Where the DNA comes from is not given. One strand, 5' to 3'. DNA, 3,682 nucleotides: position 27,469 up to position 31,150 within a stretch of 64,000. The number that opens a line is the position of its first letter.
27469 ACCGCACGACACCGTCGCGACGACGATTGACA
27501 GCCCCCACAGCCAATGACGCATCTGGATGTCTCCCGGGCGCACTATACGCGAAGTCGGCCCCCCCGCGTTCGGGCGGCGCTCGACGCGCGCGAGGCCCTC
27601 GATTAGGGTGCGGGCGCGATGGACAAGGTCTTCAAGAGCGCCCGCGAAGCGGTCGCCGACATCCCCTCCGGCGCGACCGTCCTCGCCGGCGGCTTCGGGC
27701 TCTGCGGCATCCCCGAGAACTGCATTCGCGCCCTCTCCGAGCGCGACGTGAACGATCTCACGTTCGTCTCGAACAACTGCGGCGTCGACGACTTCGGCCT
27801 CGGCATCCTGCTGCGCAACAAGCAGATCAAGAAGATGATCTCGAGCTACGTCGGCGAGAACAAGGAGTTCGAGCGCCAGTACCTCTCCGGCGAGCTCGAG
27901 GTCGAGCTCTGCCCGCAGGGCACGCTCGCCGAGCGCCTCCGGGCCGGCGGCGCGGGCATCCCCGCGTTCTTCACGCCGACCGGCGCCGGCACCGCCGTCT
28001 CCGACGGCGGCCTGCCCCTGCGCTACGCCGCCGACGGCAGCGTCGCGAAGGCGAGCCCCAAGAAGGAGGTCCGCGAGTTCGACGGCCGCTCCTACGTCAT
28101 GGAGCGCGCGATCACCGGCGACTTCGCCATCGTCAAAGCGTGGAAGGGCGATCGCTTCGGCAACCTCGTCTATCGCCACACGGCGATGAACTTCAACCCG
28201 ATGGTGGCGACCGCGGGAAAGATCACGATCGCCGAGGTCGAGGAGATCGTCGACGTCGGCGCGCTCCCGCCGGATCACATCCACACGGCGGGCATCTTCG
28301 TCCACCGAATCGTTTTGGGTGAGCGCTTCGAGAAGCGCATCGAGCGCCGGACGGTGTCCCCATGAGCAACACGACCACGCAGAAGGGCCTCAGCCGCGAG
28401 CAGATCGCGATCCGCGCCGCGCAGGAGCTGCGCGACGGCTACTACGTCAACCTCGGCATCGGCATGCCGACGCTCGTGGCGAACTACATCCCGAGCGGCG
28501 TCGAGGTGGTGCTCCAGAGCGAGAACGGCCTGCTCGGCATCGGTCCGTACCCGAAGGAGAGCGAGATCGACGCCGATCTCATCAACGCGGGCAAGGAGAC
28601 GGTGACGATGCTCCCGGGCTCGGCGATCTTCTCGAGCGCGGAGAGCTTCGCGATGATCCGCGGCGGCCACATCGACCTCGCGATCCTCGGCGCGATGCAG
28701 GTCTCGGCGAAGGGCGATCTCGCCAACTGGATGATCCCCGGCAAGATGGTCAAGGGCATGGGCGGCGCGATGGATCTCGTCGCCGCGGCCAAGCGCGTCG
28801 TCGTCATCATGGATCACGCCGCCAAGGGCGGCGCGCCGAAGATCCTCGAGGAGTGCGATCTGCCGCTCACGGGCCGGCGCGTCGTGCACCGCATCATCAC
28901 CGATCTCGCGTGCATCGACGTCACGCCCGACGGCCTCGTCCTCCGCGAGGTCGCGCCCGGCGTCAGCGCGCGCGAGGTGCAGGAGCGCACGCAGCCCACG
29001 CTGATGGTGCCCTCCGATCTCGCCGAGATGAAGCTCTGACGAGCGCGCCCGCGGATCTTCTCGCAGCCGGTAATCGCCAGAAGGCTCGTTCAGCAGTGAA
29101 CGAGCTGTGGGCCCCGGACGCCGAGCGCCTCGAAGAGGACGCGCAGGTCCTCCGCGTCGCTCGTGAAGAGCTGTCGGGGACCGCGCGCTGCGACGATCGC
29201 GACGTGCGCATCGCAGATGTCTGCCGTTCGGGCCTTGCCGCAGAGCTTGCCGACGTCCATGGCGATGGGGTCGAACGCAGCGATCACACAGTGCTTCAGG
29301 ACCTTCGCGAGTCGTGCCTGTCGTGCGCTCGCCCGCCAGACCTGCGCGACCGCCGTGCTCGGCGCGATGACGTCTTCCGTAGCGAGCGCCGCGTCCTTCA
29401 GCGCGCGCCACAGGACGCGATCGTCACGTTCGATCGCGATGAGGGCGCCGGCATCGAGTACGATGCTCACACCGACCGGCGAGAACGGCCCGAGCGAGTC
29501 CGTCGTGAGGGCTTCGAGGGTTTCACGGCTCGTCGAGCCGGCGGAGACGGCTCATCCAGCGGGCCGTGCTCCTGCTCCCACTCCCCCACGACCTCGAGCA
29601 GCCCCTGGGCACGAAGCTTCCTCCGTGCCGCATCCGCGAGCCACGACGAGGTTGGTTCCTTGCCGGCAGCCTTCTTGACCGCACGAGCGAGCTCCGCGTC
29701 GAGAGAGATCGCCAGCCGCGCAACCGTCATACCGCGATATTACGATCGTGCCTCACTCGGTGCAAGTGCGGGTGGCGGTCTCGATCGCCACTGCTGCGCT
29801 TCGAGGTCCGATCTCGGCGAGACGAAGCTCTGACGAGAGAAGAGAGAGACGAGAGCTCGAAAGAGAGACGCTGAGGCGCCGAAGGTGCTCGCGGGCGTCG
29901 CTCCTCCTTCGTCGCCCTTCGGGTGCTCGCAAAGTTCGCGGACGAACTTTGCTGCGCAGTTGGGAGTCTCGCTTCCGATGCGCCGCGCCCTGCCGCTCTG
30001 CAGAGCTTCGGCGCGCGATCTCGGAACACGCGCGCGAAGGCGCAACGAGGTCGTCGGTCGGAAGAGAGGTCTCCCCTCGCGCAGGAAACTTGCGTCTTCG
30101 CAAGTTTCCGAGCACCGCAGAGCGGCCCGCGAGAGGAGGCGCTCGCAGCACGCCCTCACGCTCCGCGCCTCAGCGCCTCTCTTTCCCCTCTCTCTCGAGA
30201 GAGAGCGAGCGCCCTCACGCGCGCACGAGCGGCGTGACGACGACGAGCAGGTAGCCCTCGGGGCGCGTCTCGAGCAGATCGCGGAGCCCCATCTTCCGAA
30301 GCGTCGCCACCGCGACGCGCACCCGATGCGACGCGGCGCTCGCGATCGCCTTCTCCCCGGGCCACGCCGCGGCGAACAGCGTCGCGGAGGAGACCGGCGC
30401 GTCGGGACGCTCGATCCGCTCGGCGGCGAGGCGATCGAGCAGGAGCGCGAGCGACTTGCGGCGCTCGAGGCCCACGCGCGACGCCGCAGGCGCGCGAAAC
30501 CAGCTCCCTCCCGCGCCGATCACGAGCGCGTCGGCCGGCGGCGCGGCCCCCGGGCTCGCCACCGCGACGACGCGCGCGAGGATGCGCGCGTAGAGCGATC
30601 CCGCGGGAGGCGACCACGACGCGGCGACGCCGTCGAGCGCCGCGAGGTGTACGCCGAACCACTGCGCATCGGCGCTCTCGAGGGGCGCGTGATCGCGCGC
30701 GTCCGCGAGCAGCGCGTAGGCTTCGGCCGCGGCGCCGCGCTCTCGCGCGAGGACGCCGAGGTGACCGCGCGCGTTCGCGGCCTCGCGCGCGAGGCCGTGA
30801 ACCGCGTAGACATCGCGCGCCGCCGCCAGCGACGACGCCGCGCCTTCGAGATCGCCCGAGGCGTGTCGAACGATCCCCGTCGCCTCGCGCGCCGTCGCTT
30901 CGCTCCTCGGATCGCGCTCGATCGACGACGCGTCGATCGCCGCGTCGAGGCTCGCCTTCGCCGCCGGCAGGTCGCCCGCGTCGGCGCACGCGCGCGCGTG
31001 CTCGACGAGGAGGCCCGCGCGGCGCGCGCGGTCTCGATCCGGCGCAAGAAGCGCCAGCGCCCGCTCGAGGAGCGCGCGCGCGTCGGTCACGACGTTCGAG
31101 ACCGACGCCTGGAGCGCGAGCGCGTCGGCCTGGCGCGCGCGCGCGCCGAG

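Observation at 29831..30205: MITE-like structured element with 22-nt terminal inverted repeats and two internal perfect palindromes, between vapBC and the regulator gene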

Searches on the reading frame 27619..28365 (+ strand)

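Call 46: search_protein_families(library=pfam, proteins=[window:27619-28365:+], max_evalue=0.001)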
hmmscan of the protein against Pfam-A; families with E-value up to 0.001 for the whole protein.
window:27619-28365:+ (248 aa): 1 family
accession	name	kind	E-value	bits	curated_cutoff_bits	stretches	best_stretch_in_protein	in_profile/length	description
PF01144.29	CoA_trans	-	1e-78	264.2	23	1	6-232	2-215/217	Coenzyme A transferase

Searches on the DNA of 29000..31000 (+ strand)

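Call 7: search_rna_families(source=window, start=29000, end=31000, threshold=evalue, max_evalue=10)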
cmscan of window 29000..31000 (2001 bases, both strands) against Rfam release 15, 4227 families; matches with E-value up to 10: 5.
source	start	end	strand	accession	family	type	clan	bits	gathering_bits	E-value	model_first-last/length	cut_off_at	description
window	30083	30109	-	RF03485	mir-4000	Gene; miRNA;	-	19.5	58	1.1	1-54/54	no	mir-4000 microRNA precursor family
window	29842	29955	+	RF02691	BTH_s19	Gene; sRNA;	-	18.8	153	0.05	98-217/224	no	Burkholderia sRNA 19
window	30568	30683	-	RF02826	Scr6925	Gene; sRNA;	-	16.8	50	8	1-131/131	no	Streptomyces RNA 6925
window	29959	29986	-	RF01340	CRISPR-DR29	Gene; CRISPR;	-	16.3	39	5.8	1-37/37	no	CRISPR RNA direct repeat element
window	29808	29949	+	RF00461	IRES_VEGF_A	Cis-reg; IRES;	-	12.9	160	4.7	1-308/308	no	Vascular endothelial growth factor (VEGF) IRES A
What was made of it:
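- On Any Rfam RNA family: The best hits score 19.5 and 18.8 bits against thresholds of 58 and 153 (call 7).
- There is no Rfam match above noise; the best E-value is 0.05, at 19 bits against a gathering score of 153 (call 7).
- Tried and rejected: Rfam scan of 29000-31000 at permissive E-values returned only noise (call 7).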

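Call 61: search_dna_similar(query=window:29834-30214:+, collection=plasmids, mode=distant, max_evalue=0.01, max_rows=10)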
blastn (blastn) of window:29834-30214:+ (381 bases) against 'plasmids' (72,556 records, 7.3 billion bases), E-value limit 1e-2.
No match.

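Call 62: search_dna_similar(query=window:29044-29806:+, collection=plasmids, mode=distant, max_evalue=0.01, max_rows=10)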
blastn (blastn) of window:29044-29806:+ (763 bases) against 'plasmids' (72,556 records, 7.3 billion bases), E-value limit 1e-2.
Records with a match: 3; places in all: 3; records where one place covers at least 80% of the query: 0.
Best place of each record, by identity: 80-90% 3.
By first word of the organism name: Methylobacterium 2; Caballeronia 1.
By predicted mobility (MOB-suite, as given by PLSDB): non-mobilizable 2; mobilizable 1.
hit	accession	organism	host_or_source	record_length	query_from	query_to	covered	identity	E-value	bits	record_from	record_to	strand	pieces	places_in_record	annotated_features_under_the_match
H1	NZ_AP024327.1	Caballeronia sp. NK8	-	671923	64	119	7%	80.0%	5e-3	50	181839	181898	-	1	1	FAD-dependent monooxygenase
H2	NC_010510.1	Methylobacterium radiotolerans JCM 2831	-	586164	70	122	7%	83.6%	5e-3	51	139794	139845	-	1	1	DUF72 domain-containing protein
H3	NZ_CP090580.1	Methylobacterium radiotolerans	Pure isolate,Urban soil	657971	70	122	7%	83.6%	5e-3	51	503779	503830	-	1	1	DUF72 domain-containing protein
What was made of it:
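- Tried and rejected: The cassette gave only three short chance-like hits (calls 61, 62).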

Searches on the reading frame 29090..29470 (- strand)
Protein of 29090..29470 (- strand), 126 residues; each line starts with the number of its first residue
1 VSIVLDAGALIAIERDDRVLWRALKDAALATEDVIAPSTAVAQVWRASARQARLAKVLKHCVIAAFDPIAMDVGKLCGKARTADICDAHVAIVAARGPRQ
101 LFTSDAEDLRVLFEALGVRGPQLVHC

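Call 18: find_encoding_contigs(protein=window:29090-29470:-, flank=10000, max_places=6)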
Protein window:29090-29470:- (126 aa): no gene with exactly this product is on record in the collection.

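Call 46: search_protein_families(library=pfam, proteins=[window:29090-29470:-], max_evalue=0.001)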
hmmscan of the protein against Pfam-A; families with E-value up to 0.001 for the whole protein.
window:29090-29470:- (126 aa): 0 families

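Call 47: search_protein_families(library=pfam, proteins=[window:29090-29470:-], max_evalue=10)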
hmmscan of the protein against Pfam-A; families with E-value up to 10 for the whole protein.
window:29090-29470:- (126 aa): 3 families
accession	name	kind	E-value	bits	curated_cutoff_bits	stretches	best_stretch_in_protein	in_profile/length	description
PF01850.27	PIN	-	0.016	16.3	23.6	1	3-107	1-113/120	PIN domain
PF10876.14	Phage_TAC_9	-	0.049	14.1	25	1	40-94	11-66/144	Phage tail assembly chaperone protein, TAC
PF03369.18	Herpes_UL3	-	0.059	14.3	25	1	35-105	36-104/135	Herpesvirus UL3 protein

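Call 48: search_protein_families(library=ncbifam, proteins=[window:29090-29470:-], max_evalue=10)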
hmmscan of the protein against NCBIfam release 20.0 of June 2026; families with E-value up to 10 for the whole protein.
window:29090-29470:- (126 aa): 0 families

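Call 63: search_solved_structures(query=window:29093-29470:-, max_evalue=1)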
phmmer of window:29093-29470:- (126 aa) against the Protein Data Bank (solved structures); distinct sequences matched with E-value up to 1: 2.
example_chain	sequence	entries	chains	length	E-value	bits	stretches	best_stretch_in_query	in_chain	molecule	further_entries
6jc0_C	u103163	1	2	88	0.015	18.7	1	23-86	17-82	Putative molybdenum cofactor biosynthesis protein D2 (MoaD2) / thiamine S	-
3e4b_A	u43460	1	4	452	0.6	13.5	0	42-96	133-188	AlgK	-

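Call 64: search_protein_families(library=padloc, proteins=[window:29093-29470:-], max_evalue=1)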
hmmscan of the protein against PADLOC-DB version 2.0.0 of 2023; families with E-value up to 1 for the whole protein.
window:29093-29470:- (126 aa): 1 family
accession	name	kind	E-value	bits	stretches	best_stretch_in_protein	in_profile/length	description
PDLC04510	PDC-M20A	-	0.027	12.1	1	28-91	60-120/267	-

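Call 68: search_protein_representatives(protein=window:29093-29470:-)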
Query: 126 residues. Proteins with E-value up to 0.001 (for the whole library): 1008; up to 1e-10: 227; up to 1e-30: 1. The best 150 are listed.
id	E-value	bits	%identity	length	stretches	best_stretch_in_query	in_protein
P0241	2.1e-37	144.1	56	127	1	3-126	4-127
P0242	7.6e-29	116.4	53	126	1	3-126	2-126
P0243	3.4e-27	111.1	66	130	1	3-96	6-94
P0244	2.5e-25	105.1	52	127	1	3-121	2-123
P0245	7.4e-25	103.6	48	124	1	1-126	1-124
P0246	1.0e-23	99.9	52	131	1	3-116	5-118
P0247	8.0e-23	97.0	56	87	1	41-126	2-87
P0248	2.8e-22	95.3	52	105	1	20-115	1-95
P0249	4.2e-22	94.7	61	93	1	23-98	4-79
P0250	6.5e-22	94.1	51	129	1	30-126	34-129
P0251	2.9e-21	92.0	62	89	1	1-76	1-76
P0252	1.1e-20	90.1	46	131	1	3-116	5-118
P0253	1.2e-20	90.0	47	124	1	4-118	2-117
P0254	2.2e-20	89.2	59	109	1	3-76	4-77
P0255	6.1e-20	87.7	47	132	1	3-119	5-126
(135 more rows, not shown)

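Call 70: search_protein_families(library=pfam, alignment_id=A1, max_evalue=0.01)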
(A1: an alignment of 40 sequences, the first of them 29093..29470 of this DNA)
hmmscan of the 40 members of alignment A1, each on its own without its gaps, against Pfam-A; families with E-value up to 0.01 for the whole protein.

A. member 1, window:29093-29470:- (126 aa): 0 families

B. families by the number of members that match (of 40 scanned): 2 families
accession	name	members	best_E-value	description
PF01850.27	PIN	24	3.1e-09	PIN domain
PF02782.22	FGGY_C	1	0.0086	FGGY family of carbohydrate kinases, C-terminal domain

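Call 71: search_solved_structures(query=A1, max_evalue=0.01)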
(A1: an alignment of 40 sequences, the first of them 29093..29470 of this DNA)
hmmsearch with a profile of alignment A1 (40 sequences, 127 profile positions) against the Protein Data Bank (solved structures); distinct sequences matched with E-value up to 0.01: 1.
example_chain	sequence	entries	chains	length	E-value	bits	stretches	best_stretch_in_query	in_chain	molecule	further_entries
4ywe_A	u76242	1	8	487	0.0033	20.4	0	35-64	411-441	Putative aldehyde dehydrogenase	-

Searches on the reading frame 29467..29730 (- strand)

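Call 46: search_protein_families(library=pfam, proteins=[window:29467-29730:-], max_evalue=0.001)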
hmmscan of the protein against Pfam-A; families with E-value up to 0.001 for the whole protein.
window:29467-29730:- (87 aa): 0 families

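Call 47: search_protein_families(library=pfam, proteins=[window:29467-29730:-], max_evalue=10)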
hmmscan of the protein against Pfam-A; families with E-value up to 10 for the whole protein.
window:29467-29730:- (87 aa): 1 family
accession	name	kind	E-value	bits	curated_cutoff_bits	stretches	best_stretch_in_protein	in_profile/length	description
PF09598.15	Stm1_N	-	0.71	11.1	23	1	60-83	37-61/70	Stm1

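Call 48: search_protein_families(library=ncbifam, proteins=[window:29467-29730:-], max_evalue=10)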
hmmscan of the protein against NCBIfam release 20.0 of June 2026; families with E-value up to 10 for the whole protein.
window:29467-29730:- (87 aa): 0 families

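Call 64: search_protein_families(library=padloc, proteins=[window:29470-29730:-], max_evalue=1)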
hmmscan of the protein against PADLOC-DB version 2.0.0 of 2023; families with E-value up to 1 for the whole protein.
window:29470-29730:- (87 aa): 0 families

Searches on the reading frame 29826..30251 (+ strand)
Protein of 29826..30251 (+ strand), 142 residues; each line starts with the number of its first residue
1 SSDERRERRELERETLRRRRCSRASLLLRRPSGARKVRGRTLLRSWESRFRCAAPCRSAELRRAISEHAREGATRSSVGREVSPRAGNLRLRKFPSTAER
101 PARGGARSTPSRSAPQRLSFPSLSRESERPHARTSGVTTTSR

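Call 49: find_homologous_proteins(query=window:29826-30251:+, max_evalue=1)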
Query window:29826-30251:+: 913 candidates shared short words with the query, none scored E <= 1.
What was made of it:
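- A translated frame of the element has no homolog among 5.8 billion predicted proteins (call 49).
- Tried and rejected: Protein search with a translated frame of the element, intended to catch spurious ORFs called on other copies, gave no hit (call 49).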
